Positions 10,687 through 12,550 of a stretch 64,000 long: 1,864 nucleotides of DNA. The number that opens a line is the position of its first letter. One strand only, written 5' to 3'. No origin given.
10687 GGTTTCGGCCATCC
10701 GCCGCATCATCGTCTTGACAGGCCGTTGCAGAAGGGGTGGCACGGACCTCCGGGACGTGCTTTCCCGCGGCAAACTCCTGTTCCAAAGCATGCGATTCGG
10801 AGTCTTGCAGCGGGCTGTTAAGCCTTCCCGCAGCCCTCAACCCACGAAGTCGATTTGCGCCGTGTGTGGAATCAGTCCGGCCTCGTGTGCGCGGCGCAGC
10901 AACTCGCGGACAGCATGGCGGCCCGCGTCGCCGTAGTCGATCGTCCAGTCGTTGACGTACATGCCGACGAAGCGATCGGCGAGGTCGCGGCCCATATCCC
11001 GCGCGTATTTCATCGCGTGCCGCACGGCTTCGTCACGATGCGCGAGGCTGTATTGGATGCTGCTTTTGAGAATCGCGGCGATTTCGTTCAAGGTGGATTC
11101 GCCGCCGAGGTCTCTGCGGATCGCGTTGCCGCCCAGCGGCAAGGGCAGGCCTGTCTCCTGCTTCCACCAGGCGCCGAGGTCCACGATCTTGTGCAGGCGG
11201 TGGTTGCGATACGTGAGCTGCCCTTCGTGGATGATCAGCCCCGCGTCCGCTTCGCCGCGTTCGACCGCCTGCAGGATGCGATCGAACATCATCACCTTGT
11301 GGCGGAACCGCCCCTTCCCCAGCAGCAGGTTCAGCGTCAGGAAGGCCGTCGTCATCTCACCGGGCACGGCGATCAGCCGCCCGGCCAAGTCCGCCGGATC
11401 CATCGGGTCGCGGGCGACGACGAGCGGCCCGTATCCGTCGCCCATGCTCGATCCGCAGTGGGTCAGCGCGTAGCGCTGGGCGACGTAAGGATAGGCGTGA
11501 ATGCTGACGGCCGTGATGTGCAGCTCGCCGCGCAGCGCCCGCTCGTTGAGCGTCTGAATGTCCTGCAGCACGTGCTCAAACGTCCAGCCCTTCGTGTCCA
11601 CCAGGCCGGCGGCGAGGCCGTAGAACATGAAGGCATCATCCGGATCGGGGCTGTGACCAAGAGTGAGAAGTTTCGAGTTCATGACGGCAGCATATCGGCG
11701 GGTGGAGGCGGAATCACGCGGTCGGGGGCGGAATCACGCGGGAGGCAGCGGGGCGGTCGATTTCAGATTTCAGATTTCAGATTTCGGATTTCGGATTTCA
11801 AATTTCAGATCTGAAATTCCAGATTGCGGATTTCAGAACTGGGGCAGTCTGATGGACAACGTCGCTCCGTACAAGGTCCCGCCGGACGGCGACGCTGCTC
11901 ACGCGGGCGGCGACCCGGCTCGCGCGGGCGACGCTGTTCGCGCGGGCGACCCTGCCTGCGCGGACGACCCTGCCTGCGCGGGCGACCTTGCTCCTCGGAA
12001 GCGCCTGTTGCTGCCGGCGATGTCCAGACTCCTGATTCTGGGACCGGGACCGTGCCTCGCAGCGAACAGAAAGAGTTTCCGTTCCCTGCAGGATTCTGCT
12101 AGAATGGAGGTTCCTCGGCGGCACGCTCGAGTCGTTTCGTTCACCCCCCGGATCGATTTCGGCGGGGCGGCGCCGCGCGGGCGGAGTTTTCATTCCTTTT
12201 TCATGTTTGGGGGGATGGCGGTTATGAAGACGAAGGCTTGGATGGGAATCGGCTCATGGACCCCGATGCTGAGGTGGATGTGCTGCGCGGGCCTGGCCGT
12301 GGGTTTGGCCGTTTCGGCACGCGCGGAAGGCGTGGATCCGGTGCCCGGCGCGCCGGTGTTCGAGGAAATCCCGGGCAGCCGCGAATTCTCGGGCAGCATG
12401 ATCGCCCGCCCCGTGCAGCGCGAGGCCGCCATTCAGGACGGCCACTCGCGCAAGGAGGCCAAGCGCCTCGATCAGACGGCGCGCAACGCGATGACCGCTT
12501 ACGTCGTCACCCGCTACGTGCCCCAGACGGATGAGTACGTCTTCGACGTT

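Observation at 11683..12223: Divergent promoter region packed with three different tandem repeats, including an 11-unit heptamer tract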

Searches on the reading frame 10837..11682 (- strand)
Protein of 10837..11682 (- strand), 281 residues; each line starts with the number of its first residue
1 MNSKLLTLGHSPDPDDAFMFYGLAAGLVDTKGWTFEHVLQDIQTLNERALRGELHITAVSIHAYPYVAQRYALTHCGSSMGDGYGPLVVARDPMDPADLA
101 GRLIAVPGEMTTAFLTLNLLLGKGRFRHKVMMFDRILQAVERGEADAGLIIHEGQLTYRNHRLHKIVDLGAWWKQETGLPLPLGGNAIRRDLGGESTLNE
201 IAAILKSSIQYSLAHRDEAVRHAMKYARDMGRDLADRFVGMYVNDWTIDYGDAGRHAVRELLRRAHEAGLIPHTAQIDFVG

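Call 10: search_protein_families(library=pfam, proteins=[window:10837-11682:-])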
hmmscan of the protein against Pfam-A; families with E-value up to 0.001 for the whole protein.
window:10837-11682:- (281 aa): 1 family
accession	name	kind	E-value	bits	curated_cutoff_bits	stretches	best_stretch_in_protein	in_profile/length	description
PF02621.19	VitK2_biosynth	-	6.7e-79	265.3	26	1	6-267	1-252/252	Menaquinone biosynthesis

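Call 12: find_encoding_contigs(protein=window:10837-11682:-, flank=4000, max_places=10)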
Protein window:10837-11682:- (281 aa): no gene with exactly this product is on record in the collection.

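Call 13: find_related_loci(query=window:10837-11682:-, collection=genome_contigs, flank=6000)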
Query window:10837-11682:- (281 aa) in genome_contigs; peptide patterns used: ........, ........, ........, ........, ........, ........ (x = any residue, [..] = any of these).
600 stretches matched a pattern (row limit reached: there are more); 596 encode a relative of the query (tblastn E <= 1e-3); the best 80 are kept; 80 distinct loci.
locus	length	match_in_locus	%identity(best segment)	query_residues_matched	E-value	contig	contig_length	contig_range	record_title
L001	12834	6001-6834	75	3-281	5e-142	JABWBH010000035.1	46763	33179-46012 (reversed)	MAG: Phycisphaerae bacterium isolate MAG_25 scaffold_613, whole genome shotgun sequence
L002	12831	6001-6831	76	3-280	3e-141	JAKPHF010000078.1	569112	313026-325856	MAG: Planctomycetota bacterium isolate USOA134_maxbin.073 k141_350415, whole genome shotgun sequence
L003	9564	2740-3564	75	6-281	5e-141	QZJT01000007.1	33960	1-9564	MAG: Phycisphaerales bacterium isolate SURF_32 Ga0104751_1001907, whole genome shotgun sequence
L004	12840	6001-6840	75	1-280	3e-141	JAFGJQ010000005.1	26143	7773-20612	MAG: Phycisphaerae bacterium isolate Zod_Metabat.286 k87_133503, whole genome shotgun sequence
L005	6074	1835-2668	73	3-281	1e-139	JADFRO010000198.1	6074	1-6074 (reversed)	MAG: Planctomycetota bacterium isolate B87T1L10 B87T1L10_NODE23473, whole genome shotgun sequence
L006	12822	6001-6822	75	6-280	3e-138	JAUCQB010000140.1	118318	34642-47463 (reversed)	MAG: Phycisphaerae bacterium isolate Bin_018 k127_535258, whole genome shotgun sequence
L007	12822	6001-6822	75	6-280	3e-138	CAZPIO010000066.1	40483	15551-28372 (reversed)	MAG TPA_asm: uncultured Planctomycetales bacterium isolate binchicken_co74_351 genome assembly, contig: NODE_1775_length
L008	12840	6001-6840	74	1-281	7e-137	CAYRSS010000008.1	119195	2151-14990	MAG TPA_asm: uncultured Phycisphaeraceae bacterium isolate SRP329715_co1_283 genome assembly, contig: NODE_148_length_11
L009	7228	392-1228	71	1-280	4e-136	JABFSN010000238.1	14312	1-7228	MAG: Phycisphaerales bacterium isolate WB-IL-13 seq_2049, whole genome shotgun sequence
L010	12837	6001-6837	72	2-281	5e-136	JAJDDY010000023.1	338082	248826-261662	MAG: Phycisphaerae bacterium isolate OFTM250 OFTM250_22, whole genome shotgun sequence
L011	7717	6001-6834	71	3-281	2e-134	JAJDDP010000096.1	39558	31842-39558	MAG: Phycisphaerae bacterium isolate OFTM209 OFTM209_95, whole genome shotgun sequence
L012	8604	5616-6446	75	4-281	6e-134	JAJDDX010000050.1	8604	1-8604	MAG: Phycisphaerae bacterium isolate OFTM243 OFTM243_49, whole genome shotgun sequence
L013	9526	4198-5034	69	1-280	1e-133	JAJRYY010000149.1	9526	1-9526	MAG: Planctomycetota bacterium isolate Dive96_bin4.107 k141_3429799, whole genome shotgun sequence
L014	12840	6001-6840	69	1-281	6e-132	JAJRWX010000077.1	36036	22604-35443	MAG: Planctomycetota bacterium isolate Dive96_bin2.90 k141_3465006, whole genome shotgun sequence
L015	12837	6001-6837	69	1-280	1e-130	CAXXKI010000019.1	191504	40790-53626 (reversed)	MAG: Phycisphaerae bacterium isolate bd3be242-9aa2-4165-bc29-2748e4656e29 genome assembly, contig: contig_19, whole geno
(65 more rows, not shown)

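Call 15: find_homologous_proteins(query=window:10837-11682:-, max_evalue=1e-60)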
Query window:10837-11682:- (281 aa): 7993 proteins with E <= 1e-60 among 8000 candidates; the best 120 are listed.
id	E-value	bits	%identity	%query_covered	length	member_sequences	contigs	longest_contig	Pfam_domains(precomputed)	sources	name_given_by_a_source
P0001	1.6e-172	591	91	100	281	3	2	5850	PF02621.20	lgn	-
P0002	1.8e-145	502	78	99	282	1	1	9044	PF02621.20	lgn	-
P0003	3.0e-143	495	75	100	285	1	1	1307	PF02621.20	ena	-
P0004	5.1e-142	491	76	100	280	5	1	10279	PF02621.20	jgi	jgi:1,4-dihydroxy-6-naphthoate synthase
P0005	8.0e-142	490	78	98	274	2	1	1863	PF02621.20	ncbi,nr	ncbi:MAG: MqnA/MqnD/SBP family protein, partial [Phycisphaerales bacterium]|nr:MqnA/MqnD/SBP family 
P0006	8.5e-142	490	76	100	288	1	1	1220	PF02621.20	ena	-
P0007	2.7e-141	488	77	100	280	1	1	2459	PF02621.20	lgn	-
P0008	4.9e-141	487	75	99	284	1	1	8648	PF02621.20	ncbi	-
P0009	8.2e-141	487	77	100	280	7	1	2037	PF02621.20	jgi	-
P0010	8.3e-141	487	75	100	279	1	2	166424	PF02621.20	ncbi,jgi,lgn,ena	-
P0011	1.0e-140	486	74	100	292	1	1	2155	PF02621.20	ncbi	-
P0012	1.1e-140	486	75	100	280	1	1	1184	PF02621.20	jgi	jgi:1,4-dihydroxy-6-naphthoate synthase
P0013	1.2e-140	486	75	100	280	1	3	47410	PF02621.20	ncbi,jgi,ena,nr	ncbi:MAG TPA: MqnA/MqnD/SBP family protein [Phycisphaerae bacterium]|nr:MqnA/MqnD/SBP family protein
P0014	1.6e-140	486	76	99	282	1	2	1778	PF02621.20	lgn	-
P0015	2.0e-140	485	75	99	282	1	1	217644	PF02621.20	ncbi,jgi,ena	-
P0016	2.2e-140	485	76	99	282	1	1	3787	PF02621.20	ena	-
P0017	2.3e-140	485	76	99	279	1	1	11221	PF02621.20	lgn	-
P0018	4.6e-140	484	76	99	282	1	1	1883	PF02621.20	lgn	-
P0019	4.8e-140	484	74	100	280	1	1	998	PF02621.20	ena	-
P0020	4.9e-140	484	75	100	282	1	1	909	PF02621.20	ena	-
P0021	5.3e-140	484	75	100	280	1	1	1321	PF02621.20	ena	-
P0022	6.0e-140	484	74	100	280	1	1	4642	PF02621.20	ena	-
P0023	6.5e-140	484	75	100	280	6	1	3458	PF02621.20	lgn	-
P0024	6.7e-140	484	75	99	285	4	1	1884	PF02621.20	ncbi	-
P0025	7.0e-140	484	75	100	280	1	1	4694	PF02621.20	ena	-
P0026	7.5e-140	484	74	100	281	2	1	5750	PF02621.20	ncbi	ncbi:MAG TPA: MqnA/MqnD/SBP family protein [Phycisphaerae bacterium]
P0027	9.2e-140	483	77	99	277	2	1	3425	PF02621.20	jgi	-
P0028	9.6e-140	483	77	98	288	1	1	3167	PF02621.20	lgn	-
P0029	9.8e-140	483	75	100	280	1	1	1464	PF02621.20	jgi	jgi:1,4-dihydroxy-6-naphthoate synthase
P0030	1.2e-139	483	76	100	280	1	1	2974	PF02621.20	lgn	-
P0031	1.3e-139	483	75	99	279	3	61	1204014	PF02621.20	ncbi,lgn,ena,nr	ncbi:MAG: ABC transporter substrate-binding protein [Phycisphaerae bacterium]|nr:MAG: ABC transporte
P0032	1.5e-139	483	74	100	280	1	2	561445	PF02621.20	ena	-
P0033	1.9e-139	482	76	100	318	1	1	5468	PF02621.20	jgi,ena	-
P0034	2.3e-139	482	75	100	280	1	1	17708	PF02621.20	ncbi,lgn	-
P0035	2.4e-139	482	74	100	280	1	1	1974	PF02621.20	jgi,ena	-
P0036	2.6e-139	482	76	99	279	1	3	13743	PF02621.20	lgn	-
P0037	3.2e-139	481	76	99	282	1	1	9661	PF02621.20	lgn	-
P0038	3.4e-139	481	74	100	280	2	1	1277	PF02621.20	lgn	-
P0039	3.4e-139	481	75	100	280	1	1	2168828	PF02621.20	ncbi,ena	-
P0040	3.6e-139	481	75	100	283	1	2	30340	PF02621.20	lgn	-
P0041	3.8e-139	481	77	99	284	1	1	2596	PF02621.20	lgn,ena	-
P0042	4.2e-139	481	75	99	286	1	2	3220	PF02621.20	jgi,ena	-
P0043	4.6e-139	481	75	100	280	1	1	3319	PF02621.20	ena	-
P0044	4.9e-139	481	76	100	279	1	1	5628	PF02621.20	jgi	-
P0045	5.0e-139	481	75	99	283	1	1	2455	PF02621.20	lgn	-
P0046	5.0e-139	481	75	100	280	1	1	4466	PF02621.20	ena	-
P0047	5.4e-139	481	76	100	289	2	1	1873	PF02621.20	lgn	-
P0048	6.8e-139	480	73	100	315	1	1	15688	PF02621.20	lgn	-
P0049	6.9e-139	480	74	100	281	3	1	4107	PF02621.20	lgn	-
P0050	8.0e-139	480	74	100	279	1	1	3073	PF02621.20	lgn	-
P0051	8.5e-139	480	74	100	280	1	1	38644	PF02621.20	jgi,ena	-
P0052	8.5e-139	480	74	100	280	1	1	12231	PF02621.20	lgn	-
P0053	1.1e-138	480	75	99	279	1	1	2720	PF02621.20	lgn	-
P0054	1.5e-138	479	76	99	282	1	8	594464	PF02621.20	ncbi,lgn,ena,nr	ncbi:MAG TPA: ABC transporter substrate-binding protein [Phycisphaerae bacterium]|nr:ABC transporter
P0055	1.5e-138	479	76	99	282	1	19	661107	PF02621.20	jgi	-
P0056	1.7e-138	479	76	98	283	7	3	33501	PF02621.20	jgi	-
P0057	1.9e-138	479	75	100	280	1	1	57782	PF02621.20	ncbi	-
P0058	2.5e-138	479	73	99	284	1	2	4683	PF02621.20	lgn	-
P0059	2.7e-138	478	74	100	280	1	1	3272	PF02621.20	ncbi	-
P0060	3.3e-138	478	73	100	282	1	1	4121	PF02621.20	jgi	jgi:1,4-dihydroxy-6-naphthoate synthase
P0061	4.1e-138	478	74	100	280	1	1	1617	PF02621.20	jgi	-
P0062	4.4e-138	478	75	100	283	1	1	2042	PF02621.20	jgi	-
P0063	4.5e-138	478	75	99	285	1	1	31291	PF02621.20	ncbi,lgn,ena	-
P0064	4.8e-138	478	75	99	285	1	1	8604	PF02621.20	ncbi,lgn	-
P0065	5.2e-138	478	74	100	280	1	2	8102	PF02621.20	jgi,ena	-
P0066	5.2e-138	478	73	100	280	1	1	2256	PF02621.20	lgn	-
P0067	5.7e-138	477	76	98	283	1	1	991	PF02621.20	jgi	jgi:1,4-dihydroxy-6-naphthoate synthase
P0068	6.0e-138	477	76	99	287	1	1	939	PF02621.20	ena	-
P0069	6.0e-138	477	75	100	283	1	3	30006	PF02621.20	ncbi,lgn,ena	-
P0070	6.0e-138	477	75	99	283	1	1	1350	PF02621.20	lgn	-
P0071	7.2e-138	477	75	100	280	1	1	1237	PF02621.20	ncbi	-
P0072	7.3e-138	477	74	100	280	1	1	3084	PF02621.20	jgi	jgi:1,4-dihydroxy-6-naphthoate synthase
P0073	7.6e-138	477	74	100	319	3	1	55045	PF02621.20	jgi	jgi:1,4-dihydroxy-6-naphthoate synthase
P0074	9.8e-138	477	74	100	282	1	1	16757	PF02621.20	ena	-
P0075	1.2e-137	476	74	99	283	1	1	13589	PF02621.20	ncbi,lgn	-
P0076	1.5e-137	476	76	98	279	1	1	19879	PF02621.20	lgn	-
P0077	1.5e-137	476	75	98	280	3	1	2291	PF02621.20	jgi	jgi:1,4-dihydroxy-6-naphthoate synthase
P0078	1.8e-137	476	73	100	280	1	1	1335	PF02621.20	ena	-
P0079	1.9e-137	476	73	100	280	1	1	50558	PF02621.20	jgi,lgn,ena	-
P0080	2.0e-137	476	74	99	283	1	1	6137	PF02621.20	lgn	-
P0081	2.5e-137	475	72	100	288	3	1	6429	PF02621.20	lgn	-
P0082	2.8e-137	475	74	100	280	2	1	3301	PF02621.20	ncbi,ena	-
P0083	2.8e-137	475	75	100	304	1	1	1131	PF02621.20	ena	-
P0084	2.9e-137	475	73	100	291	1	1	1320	PF02621.20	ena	-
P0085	3.1e-137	475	74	99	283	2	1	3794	PF02621.20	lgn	-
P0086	3.2e-137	475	75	99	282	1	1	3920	PF02621.20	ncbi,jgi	ncbi:MAG: ABC transporter substrate-binding protein [Phycisphaerae bacterium]|jgi:1,4-dihydroxy-6-na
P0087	3.2e-137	475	75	98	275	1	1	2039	PF02621.20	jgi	-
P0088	3.4e-137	475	74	100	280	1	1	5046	PF02621.20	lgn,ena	-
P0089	3.6e-137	475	75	99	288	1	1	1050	PF02621.20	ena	-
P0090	4.3e-137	474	74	99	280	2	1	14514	PF02621.20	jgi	jgi:1,4-dihydroxy-6-naphthoate synthase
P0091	4.5e-137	474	73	99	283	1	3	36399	PF02621.20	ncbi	ncbi:MAG: menaquinone biosynthesis family protein [Planctomycetota bacterium]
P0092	4.5e-137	474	73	99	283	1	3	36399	PF02621.20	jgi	jgi:1,4-dihydroxy-6-naphthoate synthase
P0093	4.5e-137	474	75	99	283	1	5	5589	PF02621.20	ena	-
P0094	4.6e-137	474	75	99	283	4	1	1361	PF02621.20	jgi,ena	-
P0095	4.7e-137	474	76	99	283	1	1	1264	PF02621.20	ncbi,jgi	jgi:1,4-dihydroxy-6-naphthoate synthase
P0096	5.2e-137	474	75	100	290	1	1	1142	PF02621.20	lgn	-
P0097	5.7e-137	474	73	100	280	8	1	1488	PF02621.20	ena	-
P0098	7.1e-137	474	74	100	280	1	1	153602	PF02621.20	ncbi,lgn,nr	ncbi:MAG: ABC transporter substrate-binding protein [Phycisphaerae bacterium]|nr:ABC transporter sub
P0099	7.2e-137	474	73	100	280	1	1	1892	PF02621.20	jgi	jgi:1,4-dihydroxy-6-naphthoate synthase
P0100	7.6e-137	474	73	99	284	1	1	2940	PF02621.20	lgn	-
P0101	8.3e-137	474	73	99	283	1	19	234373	PF02621.20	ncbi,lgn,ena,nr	ncbi:MAG TPA: ABC transporter substrate-binding protein [Phycisphaerae bacterium]|nr:ABC transporter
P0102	8.3e-137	474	73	99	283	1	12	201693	PF02621.20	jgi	jgi:1,4-dihydroxy-6-naphthoate synthase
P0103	8.6e-137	474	75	98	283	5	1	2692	PF02621.20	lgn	-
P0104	1.1e-136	473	74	100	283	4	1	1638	PF02621.20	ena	-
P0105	1.2e-136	473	76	98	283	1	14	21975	PF02621.20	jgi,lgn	jgi:1,4-dihydroxy-6-naphthoate synthase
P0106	1.2e-136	473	74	100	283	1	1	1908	PF02621.20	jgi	jgi:1,4-dihydroxy-6-naphthoate synthase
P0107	1.4e-136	473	73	100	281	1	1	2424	PF02621.20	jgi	-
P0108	1.6e-136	473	73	100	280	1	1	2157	PF02621.20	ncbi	-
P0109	1.6e-136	473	75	99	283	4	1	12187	PF02621.20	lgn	-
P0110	1.7e-136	473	74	98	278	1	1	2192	PF02621.20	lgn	-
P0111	1.7e-136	472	75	99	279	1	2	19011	PF02621.20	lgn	-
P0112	1.9e-136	472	75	100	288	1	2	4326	PF02621.20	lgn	-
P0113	2.0e-136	472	76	98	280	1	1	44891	PF02621.20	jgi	-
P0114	2.0e-136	472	75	99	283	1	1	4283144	PF02621.20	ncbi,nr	ncbi:MAG: ABC transporter substrate-binding protein [Planctomycetota bacterium]|nr:MAG: ABC transpor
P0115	2.1e-136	472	75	98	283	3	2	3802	PF02621.20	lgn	-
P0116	2.2e-136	472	74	100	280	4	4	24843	PF02621.20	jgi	-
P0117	2.3e-136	472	74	100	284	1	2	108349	PF02621.20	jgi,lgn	-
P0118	2.3e-136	472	73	99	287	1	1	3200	PF02621.20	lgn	-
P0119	2.4e-136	472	74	100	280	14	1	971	PF02621.20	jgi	-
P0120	2.5e-136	472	76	99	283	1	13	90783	PF02621.20,PF12974.13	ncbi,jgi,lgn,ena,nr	ncbi:MAG: ABC transporter substrate-binding protein [Phycisphaerae bacterium]|nr:ABC transporter sub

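Call 16: find_encoding_contigs(protein=P0001, flank=6000, max_places=10)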
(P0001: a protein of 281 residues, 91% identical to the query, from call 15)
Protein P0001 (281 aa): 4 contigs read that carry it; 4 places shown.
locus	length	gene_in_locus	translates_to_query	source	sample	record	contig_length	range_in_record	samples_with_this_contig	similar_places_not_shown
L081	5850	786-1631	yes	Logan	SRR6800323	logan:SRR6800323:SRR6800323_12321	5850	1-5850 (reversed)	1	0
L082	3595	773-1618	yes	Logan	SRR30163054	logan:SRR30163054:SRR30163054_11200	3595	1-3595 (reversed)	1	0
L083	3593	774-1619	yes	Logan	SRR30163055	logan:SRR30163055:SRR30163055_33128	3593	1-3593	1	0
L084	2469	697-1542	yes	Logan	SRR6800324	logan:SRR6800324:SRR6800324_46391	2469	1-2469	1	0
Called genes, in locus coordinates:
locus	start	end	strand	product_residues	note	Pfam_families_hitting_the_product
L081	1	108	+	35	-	?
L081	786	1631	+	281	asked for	PF02621:VitK2_biosynth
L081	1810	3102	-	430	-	PF00990:GGDEF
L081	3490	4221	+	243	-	PF00005:ABC_tran, PF13304:AAA_21 (faint)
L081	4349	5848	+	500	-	?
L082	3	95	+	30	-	?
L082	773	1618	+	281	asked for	PF02621:VitK2_biosynth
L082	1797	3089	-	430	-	PF00990:GGDEF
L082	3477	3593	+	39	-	?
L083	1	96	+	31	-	?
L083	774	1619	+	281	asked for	PF02621:VitK2_biosynth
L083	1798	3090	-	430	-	PF00990:GGDEF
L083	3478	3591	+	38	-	?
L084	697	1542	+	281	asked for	PF02621:VitK2_biosynth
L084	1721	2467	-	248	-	?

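Call 17: find_encoding_contigs(protein=P0002, flank=6000, max_places=5)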
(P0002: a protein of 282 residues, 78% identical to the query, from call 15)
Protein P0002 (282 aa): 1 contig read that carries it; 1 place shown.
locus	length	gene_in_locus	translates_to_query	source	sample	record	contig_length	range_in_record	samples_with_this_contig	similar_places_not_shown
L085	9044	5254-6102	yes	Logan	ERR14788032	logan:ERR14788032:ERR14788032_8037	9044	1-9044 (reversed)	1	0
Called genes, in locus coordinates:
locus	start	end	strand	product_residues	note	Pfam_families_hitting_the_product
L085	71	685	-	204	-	-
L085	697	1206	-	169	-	-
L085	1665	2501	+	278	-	-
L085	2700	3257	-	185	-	PF00188:CAP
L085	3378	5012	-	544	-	PF00498:FHA (weak), PF01590:GAF (faint), PF13185:GAF_2 (faint), PF07228:SpoIIE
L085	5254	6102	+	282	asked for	PF02621:VitK2_biosynth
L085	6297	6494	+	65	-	-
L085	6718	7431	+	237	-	PF13091:PLDc_2, PF00614:PLDc (faint)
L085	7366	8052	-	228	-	PF13187:Fer4_9 (faint), PF13484:Fer4_16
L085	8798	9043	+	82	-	?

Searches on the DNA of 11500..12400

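Call 88: search_rna_families(source=window, start=11500, end=12400, threshold=evalue, max_evalue=1)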
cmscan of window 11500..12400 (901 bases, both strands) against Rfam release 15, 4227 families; matches with E-value up to 1: 1.
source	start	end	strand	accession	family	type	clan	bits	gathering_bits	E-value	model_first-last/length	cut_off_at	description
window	11936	11965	+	RF02985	ftsZ-DE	Gene; sRNA;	-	20.7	72.2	0.23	35-64/69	no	ftsZ-DE RNA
